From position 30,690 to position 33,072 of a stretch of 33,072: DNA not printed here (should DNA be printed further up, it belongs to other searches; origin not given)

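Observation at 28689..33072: Three-gene envelope module: M30-like secreted protein, M50 site-2 protease and LolA/RseB-like secreted protein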

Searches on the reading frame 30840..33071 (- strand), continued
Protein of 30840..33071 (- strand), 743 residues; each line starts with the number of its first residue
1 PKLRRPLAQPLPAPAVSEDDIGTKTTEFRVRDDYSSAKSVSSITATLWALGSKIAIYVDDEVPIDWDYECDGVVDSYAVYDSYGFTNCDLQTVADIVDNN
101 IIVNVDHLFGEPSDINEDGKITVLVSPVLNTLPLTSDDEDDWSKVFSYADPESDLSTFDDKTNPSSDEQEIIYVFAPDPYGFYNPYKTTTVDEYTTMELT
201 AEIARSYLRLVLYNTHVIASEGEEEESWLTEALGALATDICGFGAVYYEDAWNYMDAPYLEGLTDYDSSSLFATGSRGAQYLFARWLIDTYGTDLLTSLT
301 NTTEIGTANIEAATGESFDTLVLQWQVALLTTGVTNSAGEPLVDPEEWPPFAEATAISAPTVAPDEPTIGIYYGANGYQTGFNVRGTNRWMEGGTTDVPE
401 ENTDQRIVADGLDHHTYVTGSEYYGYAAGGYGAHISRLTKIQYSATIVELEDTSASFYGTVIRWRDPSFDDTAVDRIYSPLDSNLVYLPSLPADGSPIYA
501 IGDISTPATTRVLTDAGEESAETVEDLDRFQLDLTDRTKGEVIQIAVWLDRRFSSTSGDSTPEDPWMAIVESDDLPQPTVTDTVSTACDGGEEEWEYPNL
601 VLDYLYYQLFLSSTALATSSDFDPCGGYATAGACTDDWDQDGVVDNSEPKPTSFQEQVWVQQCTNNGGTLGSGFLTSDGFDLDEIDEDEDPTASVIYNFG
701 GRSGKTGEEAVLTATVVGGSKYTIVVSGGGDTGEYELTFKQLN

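Call 55: search_protein_representatives(alignment_id=A1)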
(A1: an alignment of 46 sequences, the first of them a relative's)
Query: 46 sequences, 904 profile positions. Proteins with E-value up to 0.001 (for the whole library): 2625; up to 1e-10: 1155; up to 1e-30: 142. The best 150 are listed.
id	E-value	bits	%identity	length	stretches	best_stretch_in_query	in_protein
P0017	0.0e+00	1254.0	-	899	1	9-904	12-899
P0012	0.0e+00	1242.4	-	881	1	18-904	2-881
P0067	0.0e+00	1232.7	-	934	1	1-904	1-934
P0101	0.0e+00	1204.6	-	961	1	1-904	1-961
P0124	0.0e+00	1190.6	-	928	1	2-903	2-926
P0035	0.0e+00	1179.1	-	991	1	6-904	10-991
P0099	0.0e+00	1139.0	-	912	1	8-903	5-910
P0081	0.0e+00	1133.5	-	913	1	6-904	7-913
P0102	0.0e+00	1128.0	-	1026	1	1-903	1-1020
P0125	0.0e+00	1113.6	-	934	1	8-903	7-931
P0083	0.0e+00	1104.3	-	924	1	4-903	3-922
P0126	0.0e+00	1085.3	-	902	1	11-903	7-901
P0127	0.0e+00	1038.3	-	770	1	173-904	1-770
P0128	1.5e-296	1002.9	-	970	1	7-903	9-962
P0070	7.9e-292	987.3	-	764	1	179-903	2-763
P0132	6.3e-191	653.4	-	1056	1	44-903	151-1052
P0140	5.1e-156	537.9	-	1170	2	69-902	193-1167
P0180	1.3e-72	261.8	-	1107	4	70-640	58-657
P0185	1.8e-65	238.2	-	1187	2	53-737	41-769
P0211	3.8e-41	157.8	-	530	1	173-492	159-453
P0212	5.6e-41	157.2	-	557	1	94-494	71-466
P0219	8.2e-38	146.7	-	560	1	74-493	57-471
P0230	8.4e-35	136.8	-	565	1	102-491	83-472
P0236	7.8e-34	133.6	-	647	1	239-489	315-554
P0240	4.5e-33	131.0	-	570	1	55-495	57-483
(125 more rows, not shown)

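Call 56: search_protein_families(library=pfam, proteins=[P0212, P0219, P0230, P0240, P0132, P0140, P0180, P0185, P0211, P0236], max_evalue=0.01)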
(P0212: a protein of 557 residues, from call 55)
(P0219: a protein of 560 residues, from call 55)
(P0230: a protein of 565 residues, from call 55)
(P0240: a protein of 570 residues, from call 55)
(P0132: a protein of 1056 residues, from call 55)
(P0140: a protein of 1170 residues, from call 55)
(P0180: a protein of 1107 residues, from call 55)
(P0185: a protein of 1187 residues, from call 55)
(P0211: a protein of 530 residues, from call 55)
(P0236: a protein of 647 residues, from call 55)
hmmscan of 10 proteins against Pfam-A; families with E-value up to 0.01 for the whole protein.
P0212 (557 aa): 0 families

P0219 (560 aa): 0 families

P0230 (565 aa): 0 families

P0240 (570 aa): 0 families

P0132 (1056 aa): 0 families

P0140 (1170 aa): 0 families

P0180 (1107 aa): 0 families

P0185 (1187 aa): 0 families

P0211 (530 aa): 0 families

P0236 (647 aa): 1 family
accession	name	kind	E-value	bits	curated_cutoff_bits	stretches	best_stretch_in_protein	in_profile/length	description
PF01833.30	TIG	-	0.0077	16.6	20.9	0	68-142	3-82/84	IPT/TIG domain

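Call 58: find_encoding_contigs(protein=P0132, flank=6000, max_places=3)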
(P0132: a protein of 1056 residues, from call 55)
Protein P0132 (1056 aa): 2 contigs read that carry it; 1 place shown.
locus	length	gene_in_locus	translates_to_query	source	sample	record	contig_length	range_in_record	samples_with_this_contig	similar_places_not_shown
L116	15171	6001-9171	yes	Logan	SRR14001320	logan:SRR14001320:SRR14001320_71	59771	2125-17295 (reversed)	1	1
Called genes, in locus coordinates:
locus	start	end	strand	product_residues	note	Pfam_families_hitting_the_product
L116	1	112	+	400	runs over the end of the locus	PF02515:CoA_transf_3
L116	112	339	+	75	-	-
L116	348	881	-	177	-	-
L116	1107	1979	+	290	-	PF00795:CN_hydrolase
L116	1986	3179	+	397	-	PF02515:CoA_transf_3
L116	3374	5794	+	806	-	PF02190:LON_substr_bdg, PF00004:AAA, PF07728:AAA_5 (weak), PF22667:Lon_lid, PF05362:Lon_C, PF13541:ChlI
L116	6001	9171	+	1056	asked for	-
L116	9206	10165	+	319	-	-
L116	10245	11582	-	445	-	PF05833:NFACT_N, PF05670:NFACT-R_1 (weak)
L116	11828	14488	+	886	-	PF13191:AAA_16, PF13176:TPR_7 (faint), PF13432:TPR_16 (faint), PF17874:TPR_MalT (faint), PF00515:TPR_1 (faint), PF07719:TPR_2 (faint), PF13374:TPR_10 (faint), PF13424:TPR_12, +3 more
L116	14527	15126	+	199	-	-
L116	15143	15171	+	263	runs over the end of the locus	PF13646:HEAT_2 (faint)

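Call 60: find_encoding_contigs(protein=P0140, flank=6000, max_places=3)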
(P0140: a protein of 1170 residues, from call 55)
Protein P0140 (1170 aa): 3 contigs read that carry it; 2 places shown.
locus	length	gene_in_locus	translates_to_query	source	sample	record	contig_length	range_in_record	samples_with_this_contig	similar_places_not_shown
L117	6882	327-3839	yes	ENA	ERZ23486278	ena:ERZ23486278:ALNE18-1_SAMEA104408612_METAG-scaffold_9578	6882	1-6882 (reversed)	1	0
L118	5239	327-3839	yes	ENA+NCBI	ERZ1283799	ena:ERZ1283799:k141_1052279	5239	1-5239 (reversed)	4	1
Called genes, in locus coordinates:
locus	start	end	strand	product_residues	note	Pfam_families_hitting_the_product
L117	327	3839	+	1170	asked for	-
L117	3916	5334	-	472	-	PF05833:NFACT_N, PF05670:NFACT-R_1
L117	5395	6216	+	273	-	-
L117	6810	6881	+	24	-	?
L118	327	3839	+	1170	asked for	-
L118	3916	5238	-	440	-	?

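Call 61: find_encoding_contigs(protein=P0180, flank=6000, max_places=3)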
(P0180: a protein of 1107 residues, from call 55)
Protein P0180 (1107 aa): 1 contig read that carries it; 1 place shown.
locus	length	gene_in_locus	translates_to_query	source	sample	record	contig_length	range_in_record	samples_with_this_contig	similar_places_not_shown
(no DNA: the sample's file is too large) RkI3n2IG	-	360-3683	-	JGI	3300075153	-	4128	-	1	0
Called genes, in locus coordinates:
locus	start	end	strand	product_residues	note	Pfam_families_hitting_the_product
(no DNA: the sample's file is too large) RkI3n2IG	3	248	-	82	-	?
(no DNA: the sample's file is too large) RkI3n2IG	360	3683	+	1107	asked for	-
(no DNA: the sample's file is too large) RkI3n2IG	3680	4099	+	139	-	PF00903:Glyoxalase, PF13468:Glyoxalase_3 (weak), PF13669:Glyoxalase_4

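Call 77: search_protein_families(library=pfam, proteins=[L072:11525-11869:+, L079:11543-11887:+, L085:12369-12713:+, L067:12493-12837:+, L088:9831-10190:+, L100:4549-4893:+, L049:11584-11928:+, L039:13325-13684:+, L044:6788-7147:+], max_evalue=1)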
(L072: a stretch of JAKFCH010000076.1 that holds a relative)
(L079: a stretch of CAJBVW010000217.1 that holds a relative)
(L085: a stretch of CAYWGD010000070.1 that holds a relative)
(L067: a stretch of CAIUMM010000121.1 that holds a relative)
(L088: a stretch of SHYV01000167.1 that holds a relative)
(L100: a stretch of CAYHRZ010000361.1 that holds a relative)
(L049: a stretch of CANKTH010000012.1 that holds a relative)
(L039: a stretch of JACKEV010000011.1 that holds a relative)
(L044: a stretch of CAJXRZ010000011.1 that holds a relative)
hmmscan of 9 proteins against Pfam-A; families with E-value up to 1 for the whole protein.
L072:11525-11869:+ (115 aa): 1 family
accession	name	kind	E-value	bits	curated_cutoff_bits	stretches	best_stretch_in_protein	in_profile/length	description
PF05036.18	SPOR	-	0.022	15.5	21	1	16-84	4-68/76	SPOR domain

L079:11543-11887:+ (115 aa): 0 families

L085:12369-12713:+ (115 aa): 0 families

L067:12493-12837:+ (115 aa): 2 families
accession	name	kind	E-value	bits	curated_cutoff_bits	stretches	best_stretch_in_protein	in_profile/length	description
PF05036.18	SPOR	-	6.1e-07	30.1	21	1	20-91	4-74/76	SPOR domain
PF13663.11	DUF4148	-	0.14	13.1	27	1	2-48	11-55/62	Domain of unknown function (DUF4148)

L088:9831-10190:+ (120 aa): 2 families
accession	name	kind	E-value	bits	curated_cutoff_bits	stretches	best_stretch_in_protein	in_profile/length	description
PF05036.18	SPOR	-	0.0037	18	21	1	25-99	2-74/76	SPOR domain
PF13194.11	DUF4010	-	0.062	13.4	30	1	45-97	132-185/210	Domain of unknown function (DUF4010)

L100:4549-4893:+ (115 aa): 1 family
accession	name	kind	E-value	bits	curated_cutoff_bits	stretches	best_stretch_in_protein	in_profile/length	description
PF05036.18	SPOR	-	0.025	15.3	21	1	16-86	3-72/76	SPOR domain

L049:11584-11928:+ (115 aa): 3 families
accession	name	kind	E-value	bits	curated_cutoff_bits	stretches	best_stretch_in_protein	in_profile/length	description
PF05036.18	SPOR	-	0.0017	19.1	21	1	13-76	4-65/76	SPOR domain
PF18184.6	SLATT_3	-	0.042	14.5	26.3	1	53-110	90-147/155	SMODS and SLOG-associating 2TM effector domain 3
PF08830.15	DUF1806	-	0.16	12.4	27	1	12-85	35-106/112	Protein of unknown function (DUF1806)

L039:13325-13684:+ (120 aa): 4 families
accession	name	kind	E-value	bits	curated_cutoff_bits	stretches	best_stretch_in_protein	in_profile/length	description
PF05036.18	SPOR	-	0.00023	21.8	21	1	25-99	2-75/76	SPOR domain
PF23444.1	DUF7127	-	0.057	14.1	27.6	1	44-95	3-54/83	Family of unknown function (DUF7127)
PF13670.12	PepSY_2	-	0.064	13.7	24.3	1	9-57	4-47/83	Peptidase propeptide and YPEB domain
PF11360.13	DUF3110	-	0.24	12.1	20.2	0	75-95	28-48/84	Protein of unknown function (DUF3110)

L044:6788-7147:+ (120 aa): 2 families
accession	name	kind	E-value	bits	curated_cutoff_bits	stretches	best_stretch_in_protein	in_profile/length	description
PF05036.18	SPOR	-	2.2e-05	25.1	21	1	19-89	3-72/76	SPOR domain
PF23577.1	LysM_RLK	-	0.18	12.3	27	1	37-57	11-31/44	LysM domain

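Call 79: search_protein_families(library=pfam, alignment_id=A1, max_evalue=0.01)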
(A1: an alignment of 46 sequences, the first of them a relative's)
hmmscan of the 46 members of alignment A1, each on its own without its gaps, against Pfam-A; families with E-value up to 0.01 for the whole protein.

A. member 1, P0001 (893 aa): 0 families

B. families by the number of members that match (of 46 scanned): 1 family
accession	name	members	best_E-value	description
PF13485.12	Peptidase_MA_2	1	0.0037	Peptidase MA superfamily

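Call 80: search_solved_structures(query=P0219, max_evalue=1, show_alignments=1)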
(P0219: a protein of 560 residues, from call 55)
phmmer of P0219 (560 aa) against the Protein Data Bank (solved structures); distinct sequences matched with E-value up to 1: 2.
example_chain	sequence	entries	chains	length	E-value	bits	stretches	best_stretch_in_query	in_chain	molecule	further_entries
7bb8_A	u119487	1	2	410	9.4e-11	44.2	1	226-445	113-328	Neutral metalloprotease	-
7bb9_A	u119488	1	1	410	2.9e-10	42.6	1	226-445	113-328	Lugdulysin E242Q Y315F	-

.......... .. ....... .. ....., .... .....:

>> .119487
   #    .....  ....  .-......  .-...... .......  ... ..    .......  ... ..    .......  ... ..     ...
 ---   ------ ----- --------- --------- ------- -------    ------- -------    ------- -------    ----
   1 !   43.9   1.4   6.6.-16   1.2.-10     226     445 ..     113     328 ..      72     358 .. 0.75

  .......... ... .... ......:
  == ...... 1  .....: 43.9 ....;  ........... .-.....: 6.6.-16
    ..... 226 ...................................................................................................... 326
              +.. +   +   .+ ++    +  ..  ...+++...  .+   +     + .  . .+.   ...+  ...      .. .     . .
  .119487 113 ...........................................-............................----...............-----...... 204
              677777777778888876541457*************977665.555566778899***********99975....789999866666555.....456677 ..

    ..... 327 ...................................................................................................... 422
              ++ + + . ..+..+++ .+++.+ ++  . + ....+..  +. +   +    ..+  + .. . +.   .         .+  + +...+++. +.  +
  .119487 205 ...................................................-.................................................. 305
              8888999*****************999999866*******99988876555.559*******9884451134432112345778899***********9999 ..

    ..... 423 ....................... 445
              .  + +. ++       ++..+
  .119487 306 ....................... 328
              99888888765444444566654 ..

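Call 85: search_protein_families(library=pfam, proteins=[L094:1788-3353:-, L066:2642-3391:-, L040:874-1863:+, L037:1704-2462:+, L065:215-1045:-, L038:748-1734:+, L108:465-2141:-, L099:3-1409:-, L088:1674-3506:-, L091:1204-2346:-], max_evalue=0.001)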
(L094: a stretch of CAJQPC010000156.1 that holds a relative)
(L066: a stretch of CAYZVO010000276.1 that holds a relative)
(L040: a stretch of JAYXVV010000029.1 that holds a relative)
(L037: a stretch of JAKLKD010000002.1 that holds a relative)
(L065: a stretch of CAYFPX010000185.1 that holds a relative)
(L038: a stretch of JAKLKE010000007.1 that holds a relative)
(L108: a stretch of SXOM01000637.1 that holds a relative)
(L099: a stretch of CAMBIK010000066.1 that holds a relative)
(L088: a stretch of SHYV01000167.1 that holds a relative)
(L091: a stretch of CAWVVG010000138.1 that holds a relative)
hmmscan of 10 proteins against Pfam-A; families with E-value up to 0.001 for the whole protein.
L094:1788-3353:- (522 aa): 0 families

L066:2642-3391:- (250 aa): 5 families
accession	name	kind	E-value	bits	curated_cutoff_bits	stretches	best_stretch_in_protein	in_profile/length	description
PF13646.12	HEAT_2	-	1.3e-23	83.5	27.7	3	67-152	2-87/88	HEAT repeats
PF03130.22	HEAT_PBS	-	8.3e-13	47.9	20.9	0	182-208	1-27/27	PBS lyase HEAT-like repeat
PF02985.28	HEAT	-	5.6e-09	35.9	23.5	0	131-156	3-28/31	HEAT repeat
PF13513.12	HEAT_EZ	-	1.3e-05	26.1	27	0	113-153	3-53/55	HEAT-like repeat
PF12717.13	Cnd1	-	0.00026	21.5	26.4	0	160-225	22-86/162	non-SMC mitotic condensation complex subunit 1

L040:874-1863:+ (330 aa): 2 families
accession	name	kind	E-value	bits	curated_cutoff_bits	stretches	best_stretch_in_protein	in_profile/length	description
PF00185.30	OTCace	-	1.3e-59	201.1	29.4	1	170-324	1-156/157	Aspartate/ornithine carbamoyltransferase, Asp/Orn binding domain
PF02729.26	OTCace_N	-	4.8e-49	166.7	29.9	1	26-164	1-148/148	Aspartate/ornithine carbamoyltransferase, carbamoyl-P binding domain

L037:1704-2462:+ (253 aa): 2 families
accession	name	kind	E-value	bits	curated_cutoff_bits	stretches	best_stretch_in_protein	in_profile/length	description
PF16697.10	Yop-YscD_cpl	-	8.1e-35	119.4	33.2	2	12-99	1-90/94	Inner membrane component of T3SS, cytoplasmic domain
PF00498.31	FHA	-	1.1e-33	115.8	20.7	2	180-243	1-67/67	FHA domain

L065:215-1045:- (277 aa): 0 families

L038:748-1734:+ (329 aa): 1 family
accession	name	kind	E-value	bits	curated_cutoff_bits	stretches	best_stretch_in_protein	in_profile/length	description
PF00682.25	HMGL-like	-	9.3e-50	169.9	29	1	27-301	2-260/260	HMGL-like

L108:465-2141:- (559 aa): 2 families
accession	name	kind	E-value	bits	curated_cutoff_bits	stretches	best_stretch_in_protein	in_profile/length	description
PF04055.27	Radical_SAM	-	6.4e-19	69.2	29.5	1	259-420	5-165/166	Radical SAM superfamily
PF02310.24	B12-binding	-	8.8e-12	45.4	32.1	1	58-182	3-119/121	B12 binding domain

L099:3-1409:- (469 aa): 1 family
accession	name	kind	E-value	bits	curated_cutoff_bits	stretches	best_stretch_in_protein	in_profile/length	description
PF07670.19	Gate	-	2.3e-16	60.6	29.6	2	137-247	2-100/104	Nucleoside recognition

L088:1674-3506:- (611 aa): 3 families
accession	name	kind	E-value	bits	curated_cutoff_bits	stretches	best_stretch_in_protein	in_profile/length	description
PF01262.27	AlaDh_PNT_C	-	3.1e-60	203.7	23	1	211-444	1-213/214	Alanine dehydrogenase/PNT, C-terminal domain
PF12769.12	PNTB_4TM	-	9.2e-34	116.2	26.2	1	522-609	1-85/85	4TM region of pyridine nucleotide transhydrogenase, mitoch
PF05222.21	AlaDh_PNT_N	-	1.6e-32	113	30.4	1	77-206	1-135/136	Alanine dehydrogenase/PNT, N-terminal domain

L091:1204-2346:- (381 aa): 0 families
